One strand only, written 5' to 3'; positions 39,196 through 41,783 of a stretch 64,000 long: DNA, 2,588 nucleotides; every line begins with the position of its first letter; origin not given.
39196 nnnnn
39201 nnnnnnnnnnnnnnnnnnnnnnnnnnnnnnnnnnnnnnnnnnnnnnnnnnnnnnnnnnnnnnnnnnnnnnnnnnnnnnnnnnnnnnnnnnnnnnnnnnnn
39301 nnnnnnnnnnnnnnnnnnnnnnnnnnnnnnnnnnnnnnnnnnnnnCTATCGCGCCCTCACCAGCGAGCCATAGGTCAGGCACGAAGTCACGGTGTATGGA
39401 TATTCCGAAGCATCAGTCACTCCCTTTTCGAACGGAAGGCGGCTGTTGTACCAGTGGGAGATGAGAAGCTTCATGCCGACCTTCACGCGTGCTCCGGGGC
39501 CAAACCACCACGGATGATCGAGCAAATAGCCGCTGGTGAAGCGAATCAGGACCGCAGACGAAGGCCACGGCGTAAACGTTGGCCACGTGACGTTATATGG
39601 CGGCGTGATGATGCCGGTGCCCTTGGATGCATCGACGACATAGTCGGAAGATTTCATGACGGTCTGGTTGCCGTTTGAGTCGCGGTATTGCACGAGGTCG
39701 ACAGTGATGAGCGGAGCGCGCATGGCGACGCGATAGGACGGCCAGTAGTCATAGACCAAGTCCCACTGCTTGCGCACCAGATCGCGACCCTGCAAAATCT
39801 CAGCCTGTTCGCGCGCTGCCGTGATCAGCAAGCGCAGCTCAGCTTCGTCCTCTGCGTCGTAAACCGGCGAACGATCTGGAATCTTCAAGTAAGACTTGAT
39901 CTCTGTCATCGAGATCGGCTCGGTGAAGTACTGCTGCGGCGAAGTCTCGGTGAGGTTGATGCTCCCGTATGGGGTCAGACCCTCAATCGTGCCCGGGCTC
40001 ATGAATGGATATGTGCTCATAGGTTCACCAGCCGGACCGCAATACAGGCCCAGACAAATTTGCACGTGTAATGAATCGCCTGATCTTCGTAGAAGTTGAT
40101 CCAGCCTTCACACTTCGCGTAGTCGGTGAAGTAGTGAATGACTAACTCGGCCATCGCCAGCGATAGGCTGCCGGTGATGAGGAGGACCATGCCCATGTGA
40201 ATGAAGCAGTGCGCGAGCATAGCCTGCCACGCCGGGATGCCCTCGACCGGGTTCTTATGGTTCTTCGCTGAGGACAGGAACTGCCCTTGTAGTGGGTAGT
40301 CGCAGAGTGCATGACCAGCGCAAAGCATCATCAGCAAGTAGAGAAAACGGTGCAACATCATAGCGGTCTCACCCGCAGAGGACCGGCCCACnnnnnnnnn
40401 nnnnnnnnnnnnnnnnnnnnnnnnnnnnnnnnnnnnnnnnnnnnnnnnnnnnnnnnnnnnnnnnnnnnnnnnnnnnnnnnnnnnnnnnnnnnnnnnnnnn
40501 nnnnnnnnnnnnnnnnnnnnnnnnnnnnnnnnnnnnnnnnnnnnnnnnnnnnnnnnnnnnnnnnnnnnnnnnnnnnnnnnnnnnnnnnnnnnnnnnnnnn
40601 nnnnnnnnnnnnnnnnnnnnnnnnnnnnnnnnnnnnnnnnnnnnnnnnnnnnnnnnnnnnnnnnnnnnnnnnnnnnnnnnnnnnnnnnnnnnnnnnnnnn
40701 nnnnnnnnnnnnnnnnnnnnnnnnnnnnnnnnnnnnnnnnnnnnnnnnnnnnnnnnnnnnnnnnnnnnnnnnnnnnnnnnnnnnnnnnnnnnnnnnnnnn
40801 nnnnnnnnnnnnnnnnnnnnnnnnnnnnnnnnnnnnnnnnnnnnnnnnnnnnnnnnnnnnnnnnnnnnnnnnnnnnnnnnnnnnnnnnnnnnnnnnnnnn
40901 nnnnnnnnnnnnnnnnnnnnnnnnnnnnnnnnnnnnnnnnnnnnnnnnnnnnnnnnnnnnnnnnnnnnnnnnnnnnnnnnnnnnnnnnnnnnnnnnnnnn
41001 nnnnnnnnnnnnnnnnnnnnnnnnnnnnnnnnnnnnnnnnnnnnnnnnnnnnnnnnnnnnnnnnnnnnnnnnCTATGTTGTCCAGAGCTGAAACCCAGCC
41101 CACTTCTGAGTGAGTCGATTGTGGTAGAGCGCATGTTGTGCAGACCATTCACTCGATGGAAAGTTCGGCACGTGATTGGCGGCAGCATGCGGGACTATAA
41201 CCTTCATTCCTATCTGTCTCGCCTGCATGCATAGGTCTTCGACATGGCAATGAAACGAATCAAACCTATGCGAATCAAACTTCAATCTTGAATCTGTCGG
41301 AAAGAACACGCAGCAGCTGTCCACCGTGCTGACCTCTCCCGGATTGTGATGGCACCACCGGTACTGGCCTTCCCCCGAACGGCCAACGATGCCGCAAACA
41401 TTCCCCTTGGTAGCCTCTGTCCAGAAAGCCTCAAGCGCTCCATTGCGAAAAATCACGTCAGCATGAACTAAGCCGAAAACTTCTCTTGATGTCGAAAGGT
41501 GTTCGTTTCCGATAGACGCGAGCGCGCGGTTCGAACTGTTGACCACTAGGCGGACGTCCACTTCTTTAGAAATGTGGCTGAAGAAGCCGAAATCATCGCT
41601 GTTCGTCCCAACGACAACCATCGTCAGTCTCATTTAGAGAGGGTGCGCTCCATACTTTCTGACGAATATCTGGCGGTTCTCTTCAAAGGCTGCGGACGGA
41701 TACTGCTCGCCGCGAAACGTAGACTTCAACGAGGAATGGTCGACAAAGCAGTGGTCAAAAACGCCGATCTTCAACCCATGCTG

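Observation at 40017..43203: Four-gene glycosyltransferase island plus small membrane protein inserted inside the structural operon, right after the capsid terminator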

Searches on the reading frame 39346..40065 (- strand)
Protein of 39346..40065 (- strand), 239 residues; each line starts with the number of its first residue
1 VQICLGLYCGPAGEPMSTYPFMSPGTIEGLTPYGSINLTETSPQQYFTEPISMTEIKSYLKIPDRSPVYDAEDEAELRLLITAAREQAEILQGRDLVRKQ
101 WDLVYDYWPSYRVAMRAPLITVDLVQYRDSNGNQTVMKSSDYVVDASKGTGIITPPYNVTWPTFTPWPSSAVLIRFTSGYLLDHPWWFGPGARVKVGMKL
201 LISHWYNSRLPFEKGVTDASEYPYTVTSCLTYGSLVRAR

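Call 3: search_protein_families(library=pfam, proteins=[window:39346-40065:-], max_evalue=0.1)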
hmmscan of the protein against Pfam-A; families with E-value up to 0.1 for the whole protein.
window:39346-40065:- (239 aa): 0 families

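Call 4: search_protein_families(library=phrogs, proteins=[window:39346-40065:-], max_evalue=0.01)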
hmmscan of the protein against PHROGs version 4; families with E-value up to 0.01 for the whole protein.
window:39346-40065:- (239 aa): 3 families
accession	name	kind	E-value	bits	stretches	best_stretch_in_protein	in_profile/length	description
phrog_442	-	connector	1.8e-11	44.9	1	48-217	85-231/270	head-tail adaptor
phrog_40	-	connector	2.9e-08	34.4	1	49-99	40-84/201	head-tail adaptor Ad1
phrog_35564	-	unknown function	0.0022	18.6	1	32-127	63-153/261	-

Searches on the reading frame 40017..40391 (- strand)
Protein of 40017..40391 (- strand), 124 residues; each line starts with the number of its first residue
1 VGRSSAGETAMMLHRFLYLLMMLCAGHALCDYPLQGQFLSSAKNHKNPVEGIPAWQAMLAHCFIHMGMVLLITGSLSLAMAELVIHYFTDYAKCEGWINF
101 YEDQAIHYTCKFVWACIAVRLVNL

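Call 3: search_protein_families(library=pfam, proteins=[window:40017-40391:-], max_evalue=0.1)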
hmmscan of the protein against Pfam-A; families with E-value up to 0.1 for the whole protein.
window:40017-40391:- (124 aa): 1 family
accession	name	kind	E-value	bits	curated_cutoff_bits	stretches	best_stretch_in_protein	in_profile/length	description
PF11750.13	DUF3307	-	5.5e-07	30.1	23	1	19-110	1-101/127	Protein of unknown function (DUF3307)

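Call 4: search_protein_families(library=phrogs, proteins=[window:40017-40391:-], max_evalue=0.01)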
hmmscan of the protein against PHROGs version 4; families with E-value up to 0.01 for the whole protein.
window:40017-40391:- (124 aa): 1 family
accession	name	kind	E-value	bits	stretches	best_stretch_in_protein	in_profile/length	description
phrog_2470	-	moron, auxiliary metabolic gene and host takeover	1.7e-26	93.8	1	15-119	4-117/119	membrane protein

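Call 50: search_dna_similar(query=window:40017-40361:-, collection=phages, mode=protein, max_evalue=0.001, max_rows=30)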
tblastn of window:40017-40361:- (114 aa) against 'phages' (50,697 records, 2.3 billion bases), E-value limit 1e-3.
Records with a match: 177; places in all: 177; records where one place covers at least 80% of the query: 132.
Best place of each record, by identity: <60% 177.
By first word of the organism name: Pseudomonas 61; Rhizobium 43; Ralstonia 14; Salmonella 14; Aeromonas 13; Sulfitobacter 6; Xanthomonas 5; Sinorhizobium 5; Acinetobacter 5; Burkholderia 4; and 5 more.
By host as written in the record: Pseudomonas aeruginosa 27; - 16; Pseudomonas aeruginosa PAO1 8; Ralstonia solanacearum 7; Aeromonas salmonicida 7; Sulfitobacter sp. CB2047 6; Salmonella enterica subsp. enterica serovar Enteritidis PT1 6; Sinorhizobium meliloti 5; and 57 more.
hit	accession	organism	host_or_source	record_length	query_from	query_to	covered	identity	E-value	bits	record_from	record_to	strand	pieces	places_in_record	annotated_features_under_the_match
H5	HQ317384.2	Sulfitobacter phage pCB2047-C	Sulfitobacter sp. CB2047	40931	9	104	84%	54.2%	2e-31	121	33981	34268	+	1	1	hypothetical protein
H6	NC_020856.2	Sulfitobacter phage pCB2047-C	Sulfitobacter sp. CB2047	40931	9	104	84%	54.2%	2e-31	121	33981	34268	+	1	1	membrane protein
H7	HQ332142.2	Sulfitobacter phage pCB2047-A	Sulfitobacter sp. CB2047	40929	9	104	84%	54.2%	4e-30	117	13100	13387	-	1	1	hypothetical protein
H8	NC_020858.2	Sulfitobacter phage pCB2047-A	Sulfitobacter sp. CB2047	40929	9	104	84%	54.2%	4e-30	117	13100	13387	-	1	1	membrane protein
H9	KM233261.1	Sulfitobacter phage NYA-2014a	Sulfitobacter sp. CB2047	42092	9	104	84%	54.2%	4e-30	117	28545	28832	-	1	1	DUF3307-containing protein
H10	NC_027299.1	Sulfitobacter phage NYA-2014a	Sulfitobacter sp. CB2047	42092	9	104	84%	54.2%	4e-30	117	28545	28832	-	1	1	membrane protein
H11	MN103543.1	Pseudomonas phage vB_PaeM_PS119XW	-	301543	1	104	91%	46.7%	2e-21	93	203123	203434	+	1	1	hypothetical protein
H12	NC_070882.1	Pseudomonas phage vB_PaeM_PS119XW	-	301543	1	104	91%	46.7%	2e-21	93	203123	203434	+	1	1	membrane protein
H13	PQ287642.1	Pseudomonas phage HHBS36_1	Pseudomonas aeruginosa BWKH36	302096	1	104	91%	46.7%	2e-21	93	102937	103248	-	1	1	membrane protein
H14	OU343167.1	Pseudomonas phage vB_PaeM_phiLBG22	-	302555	1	104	91%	46.7%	2e-21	93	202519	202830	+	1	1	record has no annotation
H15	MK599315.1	Pseudomonas phage PA1C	Pseudomonas aeruginosa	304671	1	104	91%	46.7%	2e-21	93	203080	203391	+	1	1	hypothetical protein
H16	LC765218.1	Pseudomonas phage BRkr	Pseudomonas aeruginosa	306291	1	104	91%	46.7%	3e-21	92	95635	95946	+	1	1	hypothetical protein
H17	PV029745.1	Pseudomonas phage phiHQ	Pseudomonas aeruginosa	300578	1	104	91%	45.7%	4e-21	92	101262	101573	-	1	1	hypothetical protein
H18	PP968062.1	Pseudomonas phage HPP-Temi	Pseudomonas aeruginosa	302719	1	104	91%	45.7%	2e-20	90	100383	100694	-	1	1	membrane protein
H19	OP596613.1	Bradyrhizobium phage ppBeUSDA76-1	Bradyrhizobium elkanii USDA 76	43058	10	107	86%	48.0%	7e-21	91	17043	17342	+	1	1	DUF3307 domain-containing protein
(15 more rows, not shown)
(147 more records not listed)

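Call 73: search_protein_families(library=ncbifam, proteins=[window:40017-40361:-], max_evalue=0.01)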
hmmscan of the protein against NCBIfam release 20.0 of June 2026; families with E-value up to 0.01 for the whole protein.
window:40017-40361:- (114 aa): 0 families

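Call 88: get_annotated_region(hit=H19, flank=5000)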
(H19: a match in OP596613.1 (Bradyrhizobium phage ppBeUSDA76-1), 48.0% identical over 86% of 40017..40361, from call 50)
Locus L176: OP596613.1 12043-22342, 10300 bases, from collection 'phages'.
description: Bradyrhizobium phage ppBeUSDA76-1, complete genome.
organism: Bradyrhizobium phage ppBeUSDA76-1 (NCBI taxid 3003363)
taxonomy: Viruses; Duplodnaviria; Heunggongvirae; Uroviricota; Caudoviricetes
host: Bradyrhizobium elkanii USDA 76; source: -; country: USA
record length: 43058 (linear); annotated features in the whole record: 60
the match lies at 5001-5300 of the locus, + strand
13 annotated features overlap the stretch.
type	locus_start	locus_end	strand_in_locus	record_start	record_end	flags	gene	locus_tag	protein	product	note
CDS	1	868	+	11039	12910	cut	-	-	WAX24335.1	DNA cytosine methyltransferase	-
CDS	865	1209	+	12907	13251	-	-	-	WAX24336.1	hypothetical protein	-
CDS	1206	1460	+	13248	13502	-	-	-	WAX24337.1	hypothetical protein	-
CDS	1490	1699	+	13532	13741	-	-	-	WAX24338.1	hypothetical protein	-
CDS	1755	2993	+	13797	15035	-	-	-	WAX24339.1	hypothetical protein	-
CDS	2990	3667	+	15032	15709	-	-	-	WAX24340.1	ABC transporter substrate-binding protein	-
CDS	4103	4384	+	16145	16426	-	-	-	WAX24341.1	HNH endonuclease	-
CDS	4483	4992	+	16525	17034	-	-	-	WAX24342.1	hypothetical protein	-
CDS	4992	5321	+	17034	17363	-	-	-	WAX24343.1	DUF3307 domain-containing protein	-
CDS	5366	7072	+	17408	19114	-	-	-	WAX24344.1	terminase large subunit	-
CDS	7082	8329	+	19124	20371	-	-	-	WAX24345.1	portal protein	-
CDS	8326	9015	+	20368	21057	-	-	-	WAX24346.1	prohead protease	HK97 family phage prohead protease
CDS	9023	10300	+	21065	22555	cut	-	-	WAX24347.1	major capsid protein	-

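Call 89: get_annotated_region(hit=H6, flank=4000)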
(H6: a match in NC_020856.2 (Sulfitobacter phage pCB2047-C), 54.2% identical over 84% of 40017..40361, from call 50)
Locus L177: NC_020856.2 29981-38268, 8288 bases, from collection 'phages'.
description: Sulfitobacter phage pCB2047-C, complete genome.
organism: Sulfitobacter phage pCB2047-C (NCBI taxid 754043)
taxonomy: Viruses; Duplodnaviria; Heunggongvirae; Uroviricota; Caudoviricetes
host: Sulfitobacter sp. CB2047; source: Arctic: Norwegian Sea; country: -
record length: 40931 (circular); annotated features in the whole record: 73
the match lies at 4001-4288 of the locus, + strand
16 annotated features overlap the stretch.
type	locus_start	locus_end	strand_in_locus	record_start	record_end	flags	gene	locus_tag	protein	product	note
CDS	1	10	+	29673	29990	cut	-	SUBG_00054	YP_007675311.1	hypothetical protein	-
CDS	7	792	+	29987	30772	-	-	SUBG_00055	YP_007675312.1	primosomal protein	-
CDS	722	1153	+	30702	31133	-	-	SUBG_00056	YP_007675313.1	hypothetical protein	-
CDS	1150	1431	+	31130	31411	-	-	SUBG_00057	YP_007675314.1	hypothetical protein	-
CDS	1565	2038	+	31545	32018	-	-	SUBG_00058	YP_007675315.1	hypothetical protein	-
CDS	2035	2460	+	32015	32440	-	-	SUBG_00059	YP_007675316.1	hypothetical protein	-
CDS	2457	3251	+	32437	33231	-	-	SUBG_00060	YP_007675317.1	hypothetical protein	-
CDS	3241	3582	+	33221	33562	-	-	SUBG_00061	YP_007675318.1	glutamate dehydrogenase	-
CDS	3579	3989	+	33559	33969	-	-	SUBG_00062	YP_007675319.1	hypothetical protein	-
CDS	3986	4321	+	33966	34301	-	-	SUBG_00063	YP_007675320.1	membrane protein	-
CDS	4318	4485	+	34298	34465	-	-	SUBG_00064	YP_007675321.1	integrase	-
CDS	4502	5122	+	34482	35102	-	-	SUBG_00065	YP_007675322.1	hypothetical protein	-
CDS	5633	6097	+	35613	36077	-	-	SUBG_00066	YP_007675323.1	restriction endonuclease II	-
CDS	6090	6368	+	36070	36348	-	-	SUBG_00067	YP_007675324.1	hypothetical protein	-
CDS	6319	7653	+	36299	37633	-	-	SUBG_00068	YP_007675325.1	terminase large subunit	-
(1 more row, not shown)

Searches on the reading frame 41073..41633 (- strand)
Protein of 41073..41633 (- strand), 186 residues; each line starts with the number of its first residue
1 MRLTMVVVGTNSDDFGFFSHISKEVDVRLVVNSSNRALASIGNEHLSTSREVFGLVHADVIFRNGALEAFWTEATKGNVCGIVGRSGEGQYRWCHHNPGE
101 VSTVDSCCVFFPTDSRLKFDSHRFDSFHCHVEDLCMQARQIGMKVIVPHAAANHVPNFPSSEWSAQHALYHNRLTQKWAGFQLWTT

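Call 3: search_protein_families(library=pfam, proteins=[window:41073-41633:-], max_evalue=0.1)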
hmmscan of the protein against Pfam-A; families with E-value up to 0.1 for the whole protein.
window:41073-41633:- (186 aa): 1 family
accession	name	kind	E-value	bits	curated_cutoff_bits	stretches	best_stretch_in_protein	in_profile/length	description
PF13712.12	Glyco_tranf_2_5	-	0.00011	22.5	27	1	92-154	126-186/210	Glycosyltransferase like family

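Call 4: search_protein_families(library=phrogs, proteins=[window:41073-41633:-], max_evalue=0.01)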
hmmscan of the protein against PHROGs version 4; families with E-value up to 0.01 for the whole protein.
window:41073-41633:- (186 aa): 0 families

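Call 72: search_solved_structures(query=window:41073-41633:-, max_evalue=5)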
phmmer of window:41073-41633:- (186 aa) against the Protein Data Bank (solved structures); distinct sequences matched with E-value up to 5: 0.

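Call 73: search_protein_families(library=ncbifam, proteins=[window:41073-41633:-], max_evalue=0.01)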
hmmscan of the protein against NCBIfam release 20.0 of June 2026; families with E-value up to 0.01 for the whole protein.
window:41073-41633:- (186 aa): 0 families

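Call 97: find_homologous_proteins(query=window:41073-41633:-, max_evalue=0.001)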
Query window:41073-41633:- (186 aa): 16 proteins with E <= 0.001 among 60 candidates.
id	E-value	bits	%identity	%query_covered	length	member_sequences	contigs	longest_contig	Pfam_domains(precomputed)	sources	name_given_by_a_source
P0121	2.6e-123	427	100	98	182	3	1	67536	-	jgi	-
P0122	5.1e-94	331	78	100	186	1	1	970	PF13712.13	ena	-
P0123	1.7e-67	245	55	97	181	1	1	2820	-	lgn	-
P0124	2.5e-51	192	50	100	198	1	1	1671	-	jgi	jgi:hypothetical protein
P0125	3.4e-50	188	49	100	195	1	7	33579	-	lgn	-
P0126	1.1e-46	177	48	96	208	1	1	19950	-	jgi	jgi:hypothetical protein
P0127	2.3e-46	176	48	100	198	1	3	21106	-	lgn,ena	-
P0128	1.1e-44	170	47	98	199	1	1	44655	-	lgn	-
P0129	4.6e-36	142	45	99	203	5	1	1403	-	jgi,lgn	jgi:hypothetical protein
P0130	6.3e-35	138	42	100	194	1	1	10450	-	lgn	-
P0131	6.4e-34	135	41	100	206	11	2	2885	PF13712.13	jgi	jgi:hypothetical protein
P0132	1.7e-32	130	39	99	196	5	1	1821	-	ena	-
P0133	1.0e-31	128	41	98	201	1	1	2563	-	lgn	-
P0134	2.8e-30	123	41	99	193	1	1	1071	-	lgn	-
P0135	4.2e-29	119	40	90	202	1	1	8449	-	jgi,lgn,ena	-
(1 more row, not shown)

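Call 100: search_solved_structures(query=A3, max_evalue=5)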
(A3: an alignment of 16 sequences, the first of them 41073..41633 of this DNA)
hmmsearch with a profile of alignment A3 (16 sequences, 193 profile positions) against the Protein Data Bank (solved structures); distinct sequences matched with E-value up to 5: 3.
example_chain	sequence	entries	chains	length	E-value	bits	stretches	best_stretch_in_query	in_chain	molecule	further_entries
2qgi_A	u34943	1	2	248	0.00043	23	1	47-185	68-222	ATP synthase subunits region ORF 6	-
2nxv_A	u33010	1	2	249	0.00043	23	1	47-185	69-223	ATP synthase subunits region ORF 6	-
2c7h_A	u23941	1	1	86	0.18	14.5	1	114-144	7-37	RETINOBLASTOMA-BINDING PROTEIN 6, ISOFORM 3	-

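Call 103: predict_structure(alignment_id=A3)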
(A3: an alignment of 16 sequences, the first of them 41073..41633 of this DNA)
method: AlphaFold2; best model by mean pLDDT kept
length: 186 residues; sequences in the alignment: 16
mean_pLDDT: 94.0   pTM: 0.91
mean pLDDT of the five models: 94.0, 93.7, 93.1, 92.7, 92.3
residues with pLDDT >= 90: 160; 70-90: 23; 50-70: 3; < 50: 0
segments of 3 or more residues with pLDDT < 50: none
pLDDT, mean of each block of 10 residues (from residue 1): 95 83 87 94 97 96 94 98 96 96 96 98 94 97 98 85 93 96 90
secondary structure, 60 per line:
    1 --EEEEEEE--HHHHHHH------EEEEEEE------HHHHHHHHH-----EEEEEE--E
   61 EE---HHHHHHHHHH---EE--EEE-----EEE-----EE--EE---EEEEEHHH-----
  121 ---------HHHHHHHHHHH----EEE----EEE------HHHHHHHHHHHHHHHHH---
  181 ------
elements in order: E3-9 H12-18 E25-31 H38-46 E52-57 E60-62 H66-75 E83-85 E91-93 E108-112 H130-140 E145-147 E152-154 H161-177

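Call 105: fold_search(model_id=the predicted structure, library=pdb)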
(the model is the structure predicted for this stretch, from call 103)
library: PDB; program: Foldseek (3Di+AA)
matches with E <= 10: 1049; with E <= 0.001: 102
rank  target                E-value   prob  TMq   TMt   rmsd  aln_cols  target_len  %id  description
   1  2qgi_A                1.4e-08  1.00  0.71  0.55   5.4       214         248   16  The UDP complex structure of the sixth gene product of the F1-ATPase operon of Rhodobacter blasticus (released 2008-01-22)
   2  2nxv_A                3.0e-08  1.00  0.72  0.56   5.1       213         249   16  Structure of the 6th ORF of the Rhodobacter blastica ATPase operon; Majastridin (released 2007-12-18)
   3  6e7i_A                5.6e-06  1.00  0.66  0.28   5.2       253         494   13  Human ppGalNAcT2 I253A/L310A Mutant with EA2 and UDP (released 2020-01-29)
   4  6nqt_E                6.8e-06  1.00  0.68  0.30   5.3       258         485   12  GalNac-T2 soaked with UDP-sugar (released 2020-01-29)
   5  4d0t_F                9.3e-06  1.00  0.63  0.28   5.6       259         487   11  GalNAc-T2 crystal soaked with UDP-GalNAc, EA2 peptide and manganese (released 2014-05-28)
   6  4d0t_A                1.2e-05  1.00  0.65  0.28   5.3       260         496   12  GalNAc-T2 crystal soaked with UDP-GalNAc, EA2 peptide and manganese (released 2014-05-28)
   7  8ujf_A                1.5e-05  1.00  0.59  0.24   9.4       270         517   10  X-ray crystal structure of Toxoplasma gondii GalNAc-T3 in complex with UDP-GalNAc, Mn2+, and Muc5AC-3,13 (released 2024-05-15)
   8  6nqt_F                1.6e-05  1.00  0.70  0.31   4.8       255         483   12  GalNac-T2 soaked with UDP-sugar (released 2020-01-29)
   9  4d0t_B                1.7e-05  1.00  0.66  0.28   5.0       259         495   11  GalNAc-T2 crystal soaked with UDP-GalNAc, EA2 peptide and manganese (released 2014-05-28)
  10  1xhb_A                1.9e-05  1.00  0.61  0.28   5.2       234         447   11  The Crystal Structure of UDP-GalNAc: polypeptide alpha-N-acetylgalactosaminyltransferase-T1 (released 2004-10-26)
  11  6nqt_A                2.0e-05  1.00  0.68  0.29   4.8       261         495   11  GalNac-T2 soaked with UDP-sugar (released 2020-01-29)
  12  4d0z_F                2.0e-05  1.00  0.67  0.29   5.1       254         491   12  GalNAc-T2 crystal soaked with UDP-5SGalNAc, mEA2 and manganese (Higher resolution dataset) (released 2014-05-28)
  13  2ffu_A                2.1e-05  1.00  0.68  0.29   4.9       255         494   12  Crystal Structure of Human ppGalNAcT-2 complexed with UDP and EA2 (released 2006-01-31)
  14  6e4q_B                2.1e-05  1.00  0.70  0.29   4.9       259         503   11  Crystal Structure of the Drosophila Melanogaster Polypeptide N-Acetylgalactosaminyl Transferase PGANT9A in Complex wit (released 2018-09-12)
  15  6e4r_A                2.9e-05  1.00  0.70  0.29   4.9       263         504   12  Crystal Structure of the Drosophila Melanogaster Polypeptide N-Acetylgalactosaminyl Transferase PGANT9B (released 2018-09-12)
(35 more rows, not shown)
